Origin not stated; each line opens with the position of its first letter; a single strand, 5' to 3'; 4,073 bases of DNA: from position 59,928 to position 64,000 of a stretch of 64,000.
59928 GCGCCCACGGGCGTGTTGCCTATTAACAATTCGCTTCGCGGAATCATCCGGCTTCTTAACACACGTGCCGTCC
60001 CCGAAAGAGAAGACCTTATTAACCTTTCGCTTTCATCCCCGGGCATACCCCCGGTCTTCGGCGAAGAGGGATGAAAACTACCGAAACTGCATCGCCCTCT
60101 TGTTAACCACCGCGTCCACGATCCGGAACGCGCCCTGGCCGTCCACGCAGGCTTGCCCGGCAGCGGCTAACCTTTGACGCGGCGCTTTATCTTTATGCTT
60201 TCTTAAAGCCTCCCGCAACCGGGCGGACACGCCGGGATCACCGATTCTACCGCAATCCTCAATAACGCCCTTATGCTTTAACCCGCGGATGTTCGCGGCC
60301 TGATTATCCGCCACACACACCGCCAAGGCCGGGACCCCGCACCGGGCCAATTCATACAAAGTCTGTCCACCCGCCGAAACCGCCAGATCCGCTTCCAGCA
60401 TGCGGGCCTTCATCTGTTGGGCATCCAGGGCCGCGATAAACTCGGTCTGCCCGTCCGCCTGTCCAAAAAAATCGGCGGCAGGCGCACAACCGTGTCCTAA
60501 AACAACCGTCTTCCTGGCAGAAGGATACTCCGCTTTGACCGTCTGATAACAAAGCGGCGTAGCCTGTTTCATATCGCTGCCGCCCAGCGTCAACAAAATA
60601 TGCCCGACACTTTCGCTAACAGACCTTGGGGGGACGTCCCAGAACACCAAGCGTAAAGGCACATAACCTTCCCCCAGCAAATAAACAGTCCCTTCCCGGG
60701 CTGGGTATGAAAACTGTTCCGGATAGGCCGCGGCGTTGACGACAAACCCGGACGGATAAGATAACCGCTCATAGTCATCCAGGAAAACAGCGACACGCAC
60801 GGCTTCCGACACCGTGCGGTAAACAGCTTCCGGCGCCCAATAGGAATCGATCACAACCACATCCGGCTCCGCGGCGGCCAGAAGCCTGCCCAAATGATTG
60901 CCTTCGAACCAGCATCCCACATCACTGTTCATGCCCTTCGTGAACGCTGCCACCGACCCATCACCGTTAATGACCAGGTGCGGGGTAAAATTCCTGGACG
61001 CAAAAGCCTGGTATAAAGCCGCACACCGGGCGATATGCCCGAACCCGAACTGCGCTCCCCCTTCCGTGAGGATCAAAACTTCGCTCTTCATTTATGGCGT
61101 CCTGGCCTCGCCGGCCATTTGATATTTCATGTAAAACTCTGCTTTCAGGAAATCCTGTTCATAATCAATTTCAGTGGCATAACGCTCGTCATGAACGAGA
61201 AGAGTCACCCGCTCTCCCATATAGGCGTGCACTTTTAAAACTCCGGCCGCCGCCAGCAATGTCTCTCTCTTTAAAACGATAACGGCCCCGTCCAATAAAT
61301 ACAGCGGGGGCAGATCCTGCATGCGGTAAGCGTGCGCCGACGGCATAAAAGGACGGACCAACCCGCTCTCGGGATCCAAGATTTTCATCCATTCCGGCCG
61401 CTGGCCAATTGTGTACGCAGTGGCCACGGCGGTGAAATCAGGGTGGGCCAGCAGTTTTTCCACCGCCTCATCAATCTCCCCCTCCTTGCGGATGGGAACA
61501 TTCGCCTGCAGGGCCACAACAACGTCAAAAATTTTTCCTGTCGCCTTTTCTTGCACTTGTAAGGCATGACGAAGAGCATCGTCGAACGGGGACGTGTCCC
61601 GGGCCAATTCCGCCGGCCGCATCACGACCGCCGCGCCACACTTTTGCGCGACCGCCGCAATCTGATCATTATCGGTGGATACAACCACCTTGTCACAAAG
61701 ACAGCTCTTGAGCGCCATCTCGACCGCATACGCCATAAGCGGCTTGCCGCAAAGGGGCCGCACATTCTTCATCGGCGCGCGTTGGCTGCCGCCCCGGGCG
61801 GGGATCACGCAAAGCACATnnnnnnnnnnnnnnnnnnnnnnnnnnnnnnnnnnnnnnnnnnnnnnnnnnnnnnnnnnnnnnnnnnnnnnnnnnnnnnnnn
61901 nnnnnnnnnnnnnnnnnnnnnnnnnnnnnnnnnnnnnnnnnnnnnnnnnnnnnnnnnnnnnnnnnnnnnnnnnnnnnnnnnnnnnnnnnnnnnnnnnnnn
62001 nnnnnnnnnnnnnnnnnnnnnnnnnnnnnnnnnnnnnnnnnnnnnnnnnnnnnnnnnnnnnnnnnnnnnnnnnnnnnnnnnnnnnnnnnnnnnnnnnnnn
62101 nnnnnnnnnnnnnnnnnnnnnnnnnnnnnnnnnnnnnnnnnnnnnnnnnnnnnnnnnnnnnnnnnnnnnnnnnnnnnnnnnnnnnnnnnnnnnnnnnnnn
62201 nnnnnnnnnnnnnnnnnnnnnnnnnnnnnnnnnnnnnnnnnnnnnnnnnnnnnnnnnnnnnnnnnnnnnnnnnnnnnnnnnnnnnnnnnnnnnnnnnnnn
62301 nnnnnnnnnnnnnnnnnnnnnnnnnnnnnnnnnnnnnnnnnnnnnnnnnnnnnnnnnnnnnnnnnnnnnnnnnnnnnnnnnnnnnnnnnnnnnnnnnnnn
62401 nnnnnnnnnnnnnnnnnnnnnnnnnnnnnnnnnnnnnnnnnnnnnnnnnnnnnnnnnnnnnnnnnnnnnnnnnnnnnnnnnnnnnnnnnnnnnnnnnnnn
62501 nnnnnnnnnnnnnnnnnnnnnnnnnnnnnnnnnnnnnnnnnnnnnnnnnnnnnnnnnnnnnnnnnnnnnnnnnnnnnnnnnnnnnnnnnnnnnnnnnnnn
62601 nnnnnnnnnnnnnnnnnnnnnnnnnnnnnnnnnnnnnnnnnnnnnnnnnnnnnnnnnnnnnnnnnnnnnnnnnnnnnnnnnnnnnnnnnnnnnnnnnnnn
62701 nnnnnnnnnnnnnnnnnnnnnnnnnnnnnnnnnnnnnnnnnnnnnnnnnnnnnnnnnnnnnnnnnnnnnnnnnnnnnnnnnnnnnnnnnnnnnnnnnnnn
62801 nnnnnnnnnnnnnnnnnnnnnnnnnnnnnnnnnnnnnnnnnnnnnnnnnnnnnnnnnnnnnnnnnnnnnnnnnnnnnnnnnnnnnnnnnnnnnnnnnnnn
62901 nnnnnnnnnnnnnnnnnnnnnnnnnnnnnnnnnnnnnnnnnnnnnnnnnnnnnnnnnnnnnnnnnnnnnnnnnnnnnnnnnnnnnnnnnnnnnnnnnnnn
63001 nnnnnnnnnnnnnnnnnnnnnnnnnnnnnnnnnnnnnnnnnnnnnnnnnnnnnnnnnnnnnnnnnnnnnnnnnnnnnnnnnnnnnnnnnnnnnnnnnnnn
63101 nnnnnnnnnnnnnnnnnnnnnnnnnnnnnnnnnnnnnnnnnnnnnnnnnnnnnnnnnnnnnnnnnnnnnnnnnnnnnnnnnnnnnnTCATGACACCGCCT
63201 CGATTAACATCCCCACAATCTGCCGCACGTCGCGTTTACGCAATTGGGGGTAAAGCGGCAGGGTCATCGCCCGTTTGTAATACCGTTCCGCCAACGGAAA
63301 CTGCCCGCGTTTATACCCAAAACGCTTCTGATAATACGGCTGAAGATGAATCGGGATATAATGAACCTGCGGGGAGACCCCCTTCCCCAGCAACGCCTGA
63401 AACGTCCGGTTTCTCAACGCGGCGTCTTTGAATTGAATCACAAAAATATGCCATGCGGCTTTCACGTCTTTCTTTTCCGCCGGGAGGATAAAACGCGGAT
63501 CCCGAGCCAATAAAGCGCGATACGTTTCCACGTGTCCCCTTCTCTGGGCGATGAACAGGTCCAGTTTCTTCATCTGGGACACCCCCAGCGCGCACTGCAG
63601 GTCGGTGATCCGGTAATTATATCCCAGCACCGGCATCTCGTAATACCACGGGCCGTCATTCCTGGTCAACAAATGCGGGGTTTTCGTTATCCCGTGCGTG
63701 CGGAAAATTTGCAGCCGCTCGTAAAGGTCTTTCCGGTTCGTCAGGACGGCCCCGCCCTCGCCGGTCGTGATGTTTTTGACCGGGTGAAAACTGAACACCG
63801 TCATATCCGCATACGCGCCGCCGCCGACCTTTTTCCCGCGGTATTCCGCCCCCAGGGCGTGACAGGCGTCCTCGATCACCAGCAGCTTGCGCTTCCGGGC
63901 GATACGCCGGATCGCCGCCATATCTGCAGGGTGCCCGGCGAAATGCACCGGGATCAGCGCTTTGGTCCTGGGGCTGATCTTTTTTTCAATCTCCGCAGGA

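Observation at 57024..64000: Pseudaminic-acid-type pathway carrying non-canonical tailoring genes (B12-radical SAM, formyltransferase, LmbE deacetylase)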

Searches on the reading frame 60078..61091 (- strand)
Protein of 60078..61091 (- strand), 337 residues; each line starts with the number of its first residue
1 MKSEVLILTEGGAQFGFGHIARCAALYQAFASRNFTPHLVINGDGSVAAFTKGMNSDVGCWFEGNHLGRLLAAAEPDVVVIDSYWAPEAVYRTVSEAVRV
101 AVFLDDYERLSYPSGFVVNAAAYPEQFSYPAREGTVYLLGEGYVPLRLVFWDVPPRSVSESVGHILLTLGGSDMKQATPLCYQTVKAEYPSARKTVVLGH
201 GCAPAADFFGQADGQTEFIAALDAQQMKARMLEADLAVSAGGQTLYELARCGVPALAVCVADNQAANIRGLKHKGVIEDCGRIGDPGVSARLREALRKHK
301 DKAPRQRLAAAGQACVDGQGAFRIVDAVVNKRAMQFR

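Call 5: search_protein_families(library=ncbifam, proteins=[window:60078-61091:-], max_evalue=0.001)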
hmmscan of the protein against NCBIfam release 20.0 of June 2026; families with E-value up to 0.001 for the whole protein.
window:60078-61091:- (337 aa): 2 families
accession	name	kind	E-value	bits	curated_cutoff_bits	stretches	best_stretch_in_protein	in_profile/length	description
TIGR03590.1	PseG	equivalog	5.2e-35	121.4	153.55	1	4-267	2-276/280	UDP-2,4-diacetamido-2,4,6-trideoxy-beta-L-altropyranose hydrolase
TIGR01133.1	murG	equivalog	0.00087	18.4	250.25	0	208-274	231-300/353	undecaprenyldiphospho-muramoylpentapeptide beta-N-acetylglucosaminyltransferase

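Call 6: search_protein_families(library=pfam, proteins=[window:60078-61091:-], max_evalue=0.001)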
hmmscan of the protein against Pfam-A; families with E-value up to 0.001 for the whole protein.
window:60078-61091:- (337 aa): 0 families

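Call 34: search_protein_families(library=pfam, proteins=[window:60078-61091:-], max_evalue=5)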
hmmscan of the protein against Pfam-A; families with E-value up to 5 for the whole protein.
window:60078-61091:- (337 aa): 2 families
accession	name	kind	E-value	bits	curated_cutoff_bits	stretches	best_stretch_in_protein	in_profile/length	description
PF04101.22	Glyco_tran_28_C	-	0.002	18.6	22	1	224-276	62-119/166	Glycosyltransferase family 28 C-terminal domain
PF13646.12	HEAT_2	-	0.096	13.4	27.7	1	277-309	21-84/88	HEAT repeats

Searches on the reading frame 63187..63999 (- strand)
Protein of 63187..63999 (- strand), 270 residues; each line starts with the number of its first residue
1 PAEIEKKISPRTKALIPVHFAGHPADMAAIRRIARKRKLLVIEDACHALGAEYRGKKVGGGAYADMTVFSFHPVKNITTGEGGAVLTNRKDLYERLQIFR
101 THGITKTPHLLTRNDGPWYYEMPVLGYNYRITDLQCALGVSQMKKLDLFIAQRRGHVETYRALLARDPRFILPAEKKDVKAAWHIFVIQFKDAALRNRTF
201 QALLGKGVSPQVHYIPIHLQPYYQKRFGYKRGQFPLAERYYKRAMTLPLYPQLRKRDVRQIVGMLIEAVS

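Call 5: search_protein_families(library=ncbifam, proteins=[window:63187-63999:-], max_evalue=0.001)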
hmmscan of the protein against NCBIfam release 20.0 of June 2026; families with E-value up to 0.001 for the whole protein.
window:63187-63999:- (270 aa): 7 families
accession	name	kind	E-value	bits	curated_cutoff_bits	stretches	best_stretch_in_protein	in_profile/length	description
TIGR03588.1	PseC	equivalog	2.3e-99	332.9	423.5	1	5-267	112-378/380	UDP-4-amino-4,6-dideoxy-N-acetyl-beta-L-altrosamine transaminase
NF008658.2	PRK11658.1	equivalog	5.4e-54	183.3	631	1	2-267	112-375/379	UDP-4-amino-4-deoxy-L-arabinose aminotransferase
NF008687.0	PRK11706.1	equivalog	5.2e-52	176.9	375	1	3-268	111-373/375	dTDP-4-amino-4,6-dideoxygalactose transaminase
TIGR04181.1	NHT_00031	hypoth_equivalog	3.2e-45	154.6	420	1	4-248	127-357/359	LegC family aminotransferase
NF011936.0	PRK15407.1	equivalog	2.4e-41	141.9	423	2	3-103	153-251/440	lipopolysaccharide biosynthesis protein RfbH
TIGR02379.1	ECA_wecE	subfamily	3e-41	141.4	434.85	1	3-269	111-375/376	dTDP-4-amino-4,6-dideoxy-D-glucose transaminase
TIGR04427.1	PLP_DesI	equivalog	6.7e-28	97.9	650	1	1-265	128-379/390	dTDP-4-dehydro-6-deoxyglucose aminotransferase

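Call 6: search_protein_families(library=pfam, proteins=[window:63187-63999:-], max_evalue=0.001)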
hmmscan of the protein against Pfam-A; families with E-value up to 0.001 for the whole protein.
window:63187-63999:- (270 aa): 1 family
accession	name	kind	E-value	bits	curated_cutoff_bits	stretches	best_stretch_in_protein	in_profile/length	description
PF01041.23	DegT_DnrJ_EryC1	-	4.5e-82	276.6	19.8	1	1-264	102-358/360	DegT/DnrJ/EryC1/StrS aminotransferase family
